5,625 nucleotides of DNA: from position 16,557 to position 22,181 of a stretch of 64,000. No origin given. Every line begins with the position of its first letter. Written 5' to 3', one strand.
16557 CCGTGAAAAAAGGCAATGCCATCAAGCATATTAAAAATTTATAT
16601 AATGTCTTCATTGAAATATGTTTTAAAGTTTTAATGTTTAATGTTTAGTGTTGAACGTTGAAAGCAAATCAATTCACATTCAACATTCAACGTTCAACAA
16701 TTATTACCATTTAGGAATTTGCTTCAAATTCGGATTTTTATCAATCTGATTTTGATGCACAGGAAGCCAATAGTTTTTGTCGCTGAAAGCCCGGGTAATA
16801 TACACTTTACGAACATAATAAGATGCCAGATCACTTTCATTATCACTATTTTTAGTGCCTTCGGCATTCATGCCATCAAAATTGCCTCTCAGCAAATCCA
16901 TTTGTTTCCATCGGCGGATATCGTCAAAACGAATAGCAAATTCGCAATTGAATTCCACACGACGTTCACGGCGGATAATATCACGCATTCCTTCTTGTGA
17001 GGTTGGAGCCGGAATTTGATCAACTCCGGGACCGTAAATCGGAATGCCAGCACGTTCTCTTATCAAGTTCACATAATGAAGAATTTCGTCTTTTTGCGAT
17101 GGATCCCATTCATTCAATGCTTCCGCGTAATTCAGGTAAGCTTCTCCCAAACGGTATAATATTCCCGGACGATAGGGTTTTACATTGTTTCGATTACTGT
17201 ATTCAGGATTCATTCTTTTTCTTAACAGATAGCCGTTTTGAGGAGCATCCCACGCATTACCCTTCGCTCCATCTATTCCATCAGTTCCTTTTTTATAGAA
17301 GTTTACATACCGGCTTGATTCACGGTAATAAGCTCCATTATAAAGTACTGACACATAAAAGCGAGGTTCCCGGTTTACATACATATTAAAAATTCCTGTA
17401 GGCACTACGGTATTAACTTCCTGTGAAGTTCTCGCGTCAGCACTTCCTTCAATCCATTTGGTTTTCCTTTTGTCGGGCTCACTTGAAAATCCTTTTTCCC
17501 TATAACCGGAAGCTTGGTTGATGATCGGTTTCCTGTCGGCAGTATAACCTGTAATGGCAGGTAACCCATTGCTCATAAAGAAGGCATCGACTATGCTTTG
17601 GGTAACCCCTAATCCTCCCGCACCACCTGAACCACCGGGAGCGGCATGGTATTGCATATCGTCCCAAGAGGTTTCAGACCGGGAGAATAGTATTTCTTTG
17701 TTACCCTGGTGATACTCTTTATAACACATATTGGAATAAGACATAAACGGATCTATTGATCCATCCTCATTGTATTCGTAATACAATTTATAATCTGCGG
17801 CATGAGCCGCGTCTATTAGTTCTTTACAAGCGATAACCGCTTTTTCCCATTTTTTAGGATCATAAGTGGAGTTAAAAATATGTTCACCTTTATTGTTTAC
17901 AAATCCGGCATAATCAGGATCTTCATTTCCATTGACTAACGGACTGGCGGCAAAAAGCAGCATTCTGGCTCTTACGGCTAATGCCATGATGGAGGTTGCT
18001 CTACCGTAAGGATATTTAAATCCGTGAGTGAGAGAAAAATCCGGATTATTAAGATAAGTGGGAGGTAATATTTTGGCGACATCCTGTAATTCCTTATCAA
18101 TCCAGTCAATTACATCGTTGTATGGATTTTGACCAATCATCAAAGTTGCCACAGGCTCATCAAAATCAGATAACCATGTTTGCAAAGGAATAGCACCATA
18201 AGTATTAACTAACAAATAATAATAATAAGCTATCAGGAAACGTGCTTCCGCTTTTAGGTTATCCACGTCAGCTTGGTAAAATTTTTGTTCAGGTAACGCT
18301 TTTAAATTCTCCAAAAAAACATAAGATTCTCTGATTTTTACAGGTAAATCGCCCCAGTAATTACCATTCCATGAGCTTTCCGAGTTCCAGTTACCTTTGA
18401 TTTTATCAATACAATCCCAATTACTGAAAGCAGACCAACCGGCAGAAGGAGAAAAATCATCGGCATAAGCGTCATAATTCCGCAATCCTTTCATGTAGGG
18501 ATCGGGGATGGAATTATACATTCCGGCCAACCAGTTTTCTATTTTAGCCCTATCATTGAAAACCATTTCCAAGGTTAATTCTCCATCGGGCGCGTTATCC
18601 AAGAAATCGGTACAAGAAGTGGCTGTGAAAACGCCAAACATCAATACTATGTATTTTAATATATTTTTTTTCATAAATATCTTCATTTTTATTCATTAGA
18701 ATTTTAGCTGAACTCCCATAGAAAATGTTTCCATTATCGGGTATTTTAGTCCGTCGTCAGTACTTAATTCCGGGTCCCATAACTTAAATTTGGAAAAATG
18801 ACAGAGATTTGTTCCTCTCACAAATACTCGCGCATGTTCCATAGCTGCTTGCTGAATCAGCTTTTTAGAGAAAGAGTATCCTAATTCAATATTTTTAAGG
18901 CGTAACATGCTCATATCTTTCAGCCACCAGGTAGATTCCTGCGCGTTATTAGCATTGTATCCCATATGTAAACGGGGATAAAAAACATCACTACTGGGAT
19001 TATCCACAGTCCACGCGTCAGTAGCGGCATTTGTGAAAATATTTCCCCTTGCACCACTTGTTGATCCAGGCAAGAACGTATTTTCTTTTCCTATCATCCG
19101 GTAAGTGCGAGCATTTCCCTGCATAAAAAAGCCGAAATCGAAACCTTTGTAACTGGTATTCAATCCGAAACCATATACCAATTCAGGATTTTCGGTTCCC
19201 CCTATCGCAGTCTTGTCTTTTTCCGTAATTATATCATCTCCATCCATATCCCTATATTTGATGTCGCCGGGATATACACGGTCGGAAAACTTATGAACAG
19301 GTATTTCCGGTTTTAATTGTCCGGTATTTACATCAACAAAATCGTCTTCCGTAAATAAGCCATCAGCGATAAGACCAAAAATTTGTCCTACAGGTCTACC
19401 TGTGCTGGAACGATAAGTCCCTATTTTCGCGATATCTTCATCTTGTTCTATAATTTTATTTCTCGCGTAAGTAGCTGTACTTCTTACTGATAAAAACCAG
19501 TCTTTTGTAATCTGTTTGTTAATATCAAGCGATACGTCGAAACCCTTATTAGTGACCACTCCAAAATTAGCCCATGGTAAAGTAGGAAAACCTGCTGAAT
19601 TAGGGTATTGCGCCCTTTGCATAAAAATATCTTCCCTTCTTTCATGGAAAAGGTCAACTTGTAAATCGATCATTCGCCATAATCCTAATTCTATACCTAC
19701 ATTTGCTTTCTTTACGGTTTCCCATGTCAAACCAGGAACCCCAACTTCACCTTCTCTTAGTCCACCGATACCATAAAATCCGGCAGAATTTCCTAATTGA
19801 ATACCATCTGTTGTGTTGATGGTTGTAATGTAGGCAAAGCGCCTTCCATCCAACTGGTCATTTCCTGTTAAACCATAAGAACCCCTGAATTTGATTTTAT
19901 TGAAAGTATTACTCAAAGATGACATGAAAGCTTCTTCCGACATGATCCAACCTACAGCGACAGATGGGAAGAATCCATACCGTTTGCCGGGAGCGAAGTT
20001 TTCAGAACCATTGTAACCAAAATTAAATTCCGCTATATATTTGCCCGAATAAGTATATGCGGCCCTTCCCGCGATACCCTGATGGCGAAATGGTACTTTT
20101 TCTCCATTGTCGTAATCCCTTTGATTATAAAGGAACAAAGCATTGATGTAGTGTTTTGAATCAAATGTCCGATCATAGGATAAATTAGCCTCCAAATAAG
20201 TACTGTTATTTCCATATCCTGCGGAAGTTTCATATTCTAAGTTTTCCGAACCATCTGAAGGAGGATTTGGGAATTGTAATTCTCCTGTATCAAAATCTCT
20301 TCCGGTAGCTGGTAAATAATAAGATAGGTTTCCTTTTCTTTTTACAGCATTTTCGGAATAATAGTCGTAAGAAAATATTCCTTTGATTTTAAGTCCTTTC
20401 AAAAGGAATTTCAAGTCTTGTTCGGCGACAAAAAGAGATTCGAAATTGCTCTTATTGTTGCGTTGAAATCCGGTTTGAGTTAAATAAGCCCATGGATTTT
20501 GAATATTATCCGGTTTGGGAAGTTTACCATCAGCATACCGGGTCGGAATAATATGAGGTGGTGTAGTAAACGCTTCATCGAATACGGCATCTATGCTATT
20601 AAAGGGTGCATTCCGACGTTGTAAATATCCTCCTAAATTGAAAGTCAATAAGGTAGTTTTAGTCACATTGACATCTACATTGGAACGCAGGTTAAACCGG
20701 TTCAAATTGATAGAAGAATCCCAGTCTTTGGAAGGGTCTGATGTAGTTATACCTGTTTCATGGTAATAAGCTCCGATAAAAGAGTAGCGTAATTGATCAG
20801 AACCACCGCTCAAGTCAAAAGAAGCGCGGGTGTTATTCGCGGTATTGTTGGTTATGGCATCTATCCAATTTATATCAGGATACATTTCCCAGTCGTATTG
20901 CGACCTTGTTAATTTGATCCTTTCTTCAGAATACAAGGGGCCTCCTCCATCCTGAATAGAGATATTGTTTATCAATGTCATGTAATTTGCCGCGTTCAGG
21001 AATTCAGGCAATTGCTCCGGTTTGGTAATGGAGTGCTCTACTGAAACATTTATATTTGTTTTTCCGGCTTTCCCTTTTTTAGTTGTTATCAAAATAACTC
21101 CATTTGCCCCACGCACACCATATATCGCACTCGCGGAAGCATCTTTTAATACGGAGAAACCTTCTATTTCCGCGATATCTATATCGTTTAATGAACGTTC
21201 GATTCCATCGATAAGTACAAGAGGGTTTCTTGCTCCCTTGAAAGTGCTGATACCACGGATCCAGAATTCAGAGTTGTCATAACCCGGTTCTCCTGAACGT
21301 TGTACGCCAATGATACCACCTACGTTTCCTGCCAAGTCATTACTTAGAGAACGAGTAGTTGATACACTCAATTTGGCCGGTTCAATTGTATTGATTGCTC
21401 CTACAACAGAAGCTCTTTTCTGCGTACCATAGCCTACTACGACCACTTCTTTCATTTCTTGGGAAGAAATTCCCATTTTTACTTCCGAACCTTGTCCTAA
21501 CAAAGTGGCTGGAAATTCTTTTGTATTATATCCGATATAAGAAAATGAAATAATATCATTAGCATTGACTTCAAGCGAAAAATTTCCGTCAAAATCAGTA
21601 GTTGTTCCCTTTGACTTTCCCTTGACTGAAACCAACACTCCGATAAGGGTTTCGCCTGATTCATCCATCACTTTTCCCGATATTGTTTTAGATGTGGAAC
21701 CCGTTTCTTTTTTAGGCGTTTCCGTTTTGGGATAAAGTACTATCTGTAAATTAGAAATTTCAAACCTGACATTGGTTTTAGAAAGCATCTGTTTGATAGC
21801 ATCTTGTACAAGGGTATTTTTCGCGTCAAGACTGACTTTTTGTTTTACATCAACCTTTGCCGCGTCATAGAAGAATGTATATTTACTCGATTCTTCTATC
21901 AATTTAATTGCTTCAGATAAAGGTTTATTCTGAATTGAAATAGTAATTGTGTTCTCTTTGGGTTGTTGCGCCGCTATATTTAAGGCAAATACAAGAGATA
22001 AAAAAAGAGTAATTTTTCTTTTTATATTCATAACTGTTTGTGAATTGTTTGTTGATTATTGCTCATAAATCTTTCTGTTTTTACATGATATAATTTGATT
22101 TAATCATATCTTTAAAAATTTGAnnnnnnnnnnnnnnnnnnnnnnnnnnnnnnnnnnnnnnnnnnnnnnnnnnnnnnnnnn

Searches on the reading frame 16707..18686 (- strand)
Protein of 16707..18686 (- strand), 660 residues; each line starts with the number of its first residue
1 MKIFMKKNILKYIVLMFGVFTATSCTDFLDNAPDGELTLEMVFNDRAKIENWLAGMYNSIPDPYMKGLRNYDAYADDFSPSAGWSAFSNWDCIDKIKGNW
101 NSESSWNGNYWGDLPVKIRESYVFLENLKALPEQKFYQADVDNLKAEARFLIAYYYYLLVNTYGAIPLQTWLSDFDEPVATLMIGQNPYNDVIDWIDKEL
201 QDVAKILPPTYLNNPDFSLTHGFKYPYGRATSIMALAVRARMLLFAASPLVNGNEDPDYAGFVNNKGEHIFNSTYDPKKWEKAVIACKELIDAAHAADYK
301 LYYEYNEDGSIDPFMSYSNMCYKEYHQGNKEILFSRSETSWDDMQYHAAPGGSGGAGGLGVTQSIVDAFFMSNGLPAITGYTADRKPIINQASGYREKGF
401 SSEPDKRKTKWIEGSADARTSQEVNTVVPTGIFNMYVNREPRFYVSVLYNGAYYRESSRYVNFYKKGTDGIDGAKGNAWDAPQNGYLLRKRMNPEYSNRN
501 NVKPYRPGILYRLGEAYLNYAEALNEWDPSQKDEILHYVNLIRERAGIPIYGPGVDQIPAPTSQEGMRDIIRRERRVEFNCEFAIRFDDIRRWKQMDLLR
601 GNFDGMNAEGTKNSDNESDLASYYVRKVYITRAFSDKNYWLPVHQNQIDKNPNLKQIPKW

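Call 82: search_protein_families(library=pfam, proteins=[window:16707-18686:-], max_evalue=0.000001)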
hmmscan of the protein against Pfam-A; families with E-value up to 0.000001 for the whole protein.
window:16707-18686:- (660 aa): 2 families
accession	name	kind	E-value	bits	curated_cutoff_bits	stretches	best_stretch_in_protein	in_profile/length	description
PF07980.17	SusD_RagB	-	1.3e-48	166.6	23.1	1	331-660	2-297/297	SusD family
PF14322.12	SusD-like_3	-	2.6e-19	70.7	27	1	27-213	1-171/191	Starch-binding associating with outer membrane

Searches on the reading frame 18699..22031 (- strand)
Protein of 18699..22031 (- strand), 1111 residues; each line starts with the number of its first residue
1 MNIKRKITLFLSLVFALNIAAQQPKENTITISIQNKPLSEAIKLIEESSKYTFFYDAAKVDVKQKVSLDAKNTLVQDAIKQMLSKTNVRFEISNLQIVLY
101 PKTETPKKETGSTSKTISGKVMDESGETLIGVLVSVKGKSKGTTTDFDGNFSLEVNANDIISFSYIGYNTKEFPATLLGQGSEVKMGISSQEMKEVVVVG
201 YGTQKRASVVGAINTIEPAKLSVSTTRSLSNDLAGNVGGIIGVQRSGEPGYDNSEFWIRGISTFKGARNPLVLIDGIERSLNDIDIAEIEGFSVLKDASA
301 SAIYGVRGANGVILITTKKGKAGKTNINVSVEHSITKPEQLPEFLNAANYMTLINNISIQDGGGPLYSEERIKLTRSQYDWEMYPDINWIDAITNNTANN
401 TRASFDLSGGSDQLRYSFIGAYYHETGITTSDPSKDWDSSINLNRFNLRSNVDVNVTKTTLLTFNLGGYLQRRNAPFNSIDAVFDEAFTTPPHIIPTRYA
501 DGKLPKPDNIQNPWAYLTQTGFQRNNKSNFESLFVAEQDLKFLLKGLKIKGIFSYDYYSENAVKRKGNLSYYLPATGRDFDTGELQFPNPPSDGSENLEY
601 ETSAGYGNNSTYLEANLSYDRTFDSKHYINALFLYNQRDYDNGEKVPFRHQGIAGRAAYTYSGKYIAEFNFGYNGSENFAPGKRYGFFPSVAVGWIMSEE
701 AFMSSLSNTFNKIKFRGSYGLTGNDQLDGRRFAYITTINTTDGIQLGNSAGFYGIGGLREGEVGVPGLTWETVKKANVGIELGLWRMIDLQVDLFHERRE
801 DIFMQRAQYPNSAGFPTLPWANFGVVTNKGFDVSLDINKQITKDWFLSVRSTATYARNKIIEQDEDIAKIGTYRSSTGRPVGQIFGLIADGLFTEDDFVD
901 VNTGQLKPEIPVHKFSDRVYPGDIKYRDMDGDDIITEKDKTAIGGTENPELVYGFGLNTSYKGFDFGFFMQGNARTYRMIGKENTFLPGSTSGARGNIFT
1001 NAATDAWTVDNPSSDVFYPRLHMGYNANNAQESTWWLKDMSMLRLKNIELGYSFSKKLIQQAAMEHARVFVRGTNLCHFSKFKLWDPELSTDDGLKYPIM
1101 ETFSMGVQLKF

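Call 82: search_protein_families(library=pfam, proteins=[window:18699-22031:-], max_evalue=0.000001)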
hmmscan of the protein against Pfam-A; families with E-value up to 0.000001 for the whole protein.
window:18699-22031:- (1111 aa): 4 families
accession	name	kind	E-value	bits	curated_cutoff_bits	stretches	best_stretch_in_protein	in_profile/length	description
PF13715.12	CarbopepD_reg_2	-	1.5e-17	63.8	32.2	1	117-198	1-88/88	CarboxypepD_reg-like domain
PF07715.20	Plug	-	5.7e-13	49.7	23.9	1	208-312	4-107/107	TonB-dependent Receptor Plug Domain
PF07660.19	STN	-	1.7e-11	44.2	28.4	1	51-102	1-52/52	Secretin and TonB N terminus short domain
PF13620.12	CarboxypepD_reg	-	1.7e-09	38.3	32.3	1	116-181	1-72/82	Carboxypeptidase regulatory-like domain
